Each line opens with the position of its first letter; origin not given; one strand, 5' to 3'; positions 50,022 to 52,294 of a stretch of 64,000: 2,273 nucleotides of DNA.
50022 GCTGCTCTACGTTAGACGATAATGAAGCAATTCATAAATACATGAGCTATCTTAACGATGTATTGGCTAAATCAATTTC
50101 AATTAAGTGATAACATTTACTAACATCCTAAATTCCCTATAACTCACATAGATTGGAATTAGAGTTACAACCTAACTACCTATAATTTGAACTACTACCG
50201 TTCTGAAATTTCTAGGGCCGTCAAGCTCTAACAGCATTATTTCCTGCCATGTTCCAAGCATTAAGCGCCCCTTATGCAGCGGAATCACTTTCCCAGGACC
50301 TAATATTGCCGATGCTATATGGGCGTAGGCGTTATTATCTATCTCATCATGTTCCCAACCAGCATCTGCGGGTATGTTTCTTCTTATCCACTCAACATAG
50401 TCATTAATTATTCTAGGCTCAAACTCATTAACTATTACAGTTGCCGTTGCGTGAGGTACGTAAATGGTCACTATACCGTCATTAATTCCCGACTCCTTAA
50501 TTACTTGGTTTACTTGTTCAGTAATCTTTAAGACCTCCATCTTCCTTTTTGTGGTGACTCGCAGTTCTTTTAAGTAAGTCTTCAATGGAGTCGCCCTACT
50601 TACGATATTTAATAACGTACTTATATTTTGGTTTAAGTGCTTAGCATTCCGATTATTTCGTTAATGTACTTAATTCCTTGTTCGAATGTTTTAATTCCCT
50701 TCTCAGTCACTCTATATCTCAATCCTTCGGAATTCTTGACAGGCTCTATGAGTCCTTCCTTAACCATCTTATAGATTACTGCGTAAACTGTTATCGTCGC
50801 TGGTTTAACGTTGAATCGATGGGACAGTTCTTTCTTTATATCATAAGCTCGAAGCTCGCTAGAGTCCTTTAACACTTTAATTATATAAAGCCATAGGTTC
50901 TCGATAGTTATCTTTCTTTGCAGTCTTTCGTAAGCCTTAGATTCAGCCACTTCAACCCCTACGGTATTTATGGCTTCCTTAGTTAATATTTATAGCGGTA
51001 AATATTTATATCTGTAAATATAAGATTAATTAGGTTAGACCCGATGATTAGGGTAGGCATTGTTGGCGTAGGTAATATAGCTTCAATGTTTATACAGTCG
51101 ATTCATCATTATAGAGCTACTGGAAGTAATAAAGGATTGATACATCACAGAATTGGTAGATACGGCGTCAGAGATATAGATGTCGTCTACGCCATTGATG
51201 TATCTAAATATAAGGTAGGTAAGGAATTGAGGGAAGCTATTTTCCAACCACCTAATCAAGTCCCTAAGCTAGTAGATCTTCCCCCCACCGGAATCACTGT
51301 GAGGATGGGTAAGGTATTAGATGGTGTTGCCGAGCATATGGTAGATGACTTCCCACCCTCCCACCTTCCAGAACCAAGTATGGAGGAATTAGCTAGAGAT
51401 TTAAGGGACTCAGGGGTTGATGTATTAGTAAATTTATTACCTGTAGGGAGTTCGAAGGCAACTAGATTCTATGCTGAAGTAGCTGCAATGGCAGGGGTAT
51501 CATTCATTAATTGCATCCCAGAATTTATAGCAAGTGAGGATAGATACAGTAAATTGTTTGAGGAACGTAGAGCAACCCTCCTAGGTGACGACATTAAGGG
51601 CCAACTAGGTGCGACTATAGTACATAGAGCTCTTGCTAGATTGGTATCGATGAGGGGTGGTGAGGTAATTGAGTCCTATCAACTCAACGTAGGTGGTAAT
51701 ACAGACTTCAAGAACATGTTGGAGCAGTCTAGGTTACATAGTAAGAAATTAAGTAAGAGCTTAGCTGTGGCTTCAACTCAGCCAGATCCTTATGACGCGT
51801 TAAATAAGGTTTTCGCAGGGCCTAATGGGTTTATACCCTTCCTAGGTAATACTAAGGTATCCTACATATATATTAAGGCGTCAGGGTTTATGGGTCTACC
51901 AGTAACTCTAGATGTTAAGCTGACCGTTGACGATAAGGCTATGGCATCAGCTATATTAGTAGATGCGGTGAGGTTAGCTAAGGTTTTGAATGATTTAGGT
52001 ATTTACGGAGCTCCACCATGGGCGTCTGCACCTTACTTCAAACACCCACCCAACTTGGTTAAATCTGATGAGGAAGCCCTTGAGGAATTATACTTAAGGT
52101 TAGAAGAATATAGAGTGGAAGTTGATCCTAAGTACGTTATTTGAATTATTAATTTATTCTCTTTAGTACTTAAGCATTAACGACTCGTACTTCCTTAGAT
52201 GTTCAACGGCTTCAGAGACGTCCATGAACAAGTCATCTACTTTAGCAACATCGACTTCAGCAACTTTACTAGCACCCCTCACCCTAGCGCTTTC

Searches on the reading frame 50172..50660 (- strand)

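Call 37: search_protein_families(library=pfam, proteins=[window:50172-50660:-], max_evalue=0.001)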
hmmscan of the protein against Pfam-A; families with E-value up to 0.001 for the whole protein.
window:50172-50660:- (162 aa): 1 family
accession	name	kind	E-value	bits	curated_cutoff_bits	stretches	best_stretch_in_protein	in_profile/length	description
PF01894.22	UPF0047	-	2.6e-37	128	27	1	45-159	1-117/117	Uncharacterised protein family UPF0047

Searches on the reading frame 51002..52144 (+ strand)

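Call 37: search_protein_families(library=pfam, proteins=[window:51002-52144:+], max_evalue=0.001)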
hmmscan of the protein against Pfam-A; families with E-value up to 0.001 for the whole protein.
window:51002-52144:+ (380 aa): 1 family
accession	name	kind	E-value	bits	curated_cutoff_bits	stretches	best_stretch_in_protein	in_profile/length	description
PF01658.22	Inos-1-P_synth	-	3.7e-27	95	27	1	203-311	1-106/107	Myo-inositol-1-phosphate synthase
